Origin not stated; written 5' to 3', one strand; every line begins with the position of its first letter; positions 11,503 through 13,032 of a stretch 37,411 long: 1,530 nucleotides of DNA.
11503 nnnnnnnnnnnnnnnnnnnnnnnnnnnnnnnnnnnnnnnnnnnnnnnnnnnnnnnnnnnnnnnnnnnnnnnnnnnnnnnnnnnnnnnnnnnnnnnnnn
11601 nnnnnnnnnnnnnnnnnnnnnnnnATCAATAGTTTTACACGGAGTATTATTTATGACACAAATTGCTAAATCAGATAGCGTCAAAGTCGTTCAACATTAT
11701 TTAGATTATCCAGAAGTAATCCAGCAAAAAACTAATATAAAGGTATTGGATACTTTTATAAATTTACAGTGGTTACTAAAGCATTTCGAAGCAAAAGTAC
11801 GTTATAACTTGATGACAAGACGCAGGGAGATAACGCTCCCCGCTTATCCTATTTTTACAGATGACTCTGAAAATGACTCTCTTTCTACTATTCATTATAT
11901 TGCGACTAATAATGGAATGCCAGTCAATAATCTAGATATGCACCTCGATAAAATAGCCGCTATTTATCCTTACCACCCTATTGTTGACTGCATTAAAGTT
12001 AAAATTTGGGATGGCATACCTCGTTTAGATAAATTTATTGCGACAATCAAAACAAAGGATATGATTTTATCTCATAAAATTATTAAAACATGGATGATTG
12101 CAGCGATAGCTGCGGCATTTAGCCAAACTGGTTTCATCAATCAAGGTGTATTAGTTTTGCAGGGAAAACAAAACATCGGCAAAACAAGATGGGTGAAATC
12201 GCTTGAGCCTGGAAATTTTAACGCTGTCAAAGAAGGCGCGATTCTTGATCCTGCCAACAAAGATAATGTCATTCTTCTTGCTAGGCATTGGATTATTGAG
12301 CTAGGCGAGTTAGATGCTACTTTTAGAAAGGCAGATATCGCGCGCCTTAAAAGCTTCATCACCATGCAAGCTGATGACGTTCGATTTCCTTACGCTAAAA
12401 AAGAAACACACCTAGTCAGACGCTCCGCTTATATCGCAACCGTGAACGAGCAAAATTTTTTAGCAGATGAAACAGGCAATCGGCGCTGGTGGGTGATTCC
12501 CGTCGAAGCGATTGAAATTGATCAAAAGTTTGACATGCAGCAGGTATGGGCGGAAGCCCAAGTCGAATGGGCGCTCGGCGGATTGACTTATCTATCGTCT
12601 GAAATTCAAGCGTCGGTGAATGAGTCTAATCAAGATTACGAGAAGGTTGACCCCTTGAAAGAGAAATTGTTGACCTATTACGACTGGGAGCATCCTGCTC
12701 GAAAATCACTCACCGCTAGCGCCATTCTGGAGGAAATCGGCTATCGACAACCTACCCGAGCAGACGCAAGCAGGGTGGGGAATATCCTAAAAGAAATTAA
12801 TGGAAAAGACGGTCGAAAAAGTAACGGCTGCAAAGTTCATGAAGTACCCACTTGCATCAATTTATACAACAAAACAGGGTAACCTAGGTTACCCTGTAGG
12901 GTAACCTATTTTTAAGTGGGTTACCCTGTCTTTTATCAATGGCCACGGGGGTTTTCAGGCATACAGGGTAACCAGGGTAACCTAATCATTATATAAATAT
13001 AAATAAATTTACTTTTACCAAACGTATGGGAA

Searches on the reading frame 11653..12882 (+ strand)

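Call 12: search_protein_families(library=pfam, proteins=[window:11653-12882:+], max_evalue=0.01)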
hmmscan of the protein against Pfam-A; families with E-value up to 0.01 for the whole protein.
window:11653-12882:+ (409 aa): 2 families
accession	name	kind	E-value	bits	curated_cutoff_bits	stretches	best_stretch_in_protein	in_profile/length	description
PF05272.17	VapE-like_dom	-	1.4e-48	165.7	25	1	118-330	5-216/217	Virulence-associated protein E-like domain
PF19263.5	DUF5906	-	0.0029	18.7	27.6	1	169-278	1-114/114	Family of unknown function (DUF5906)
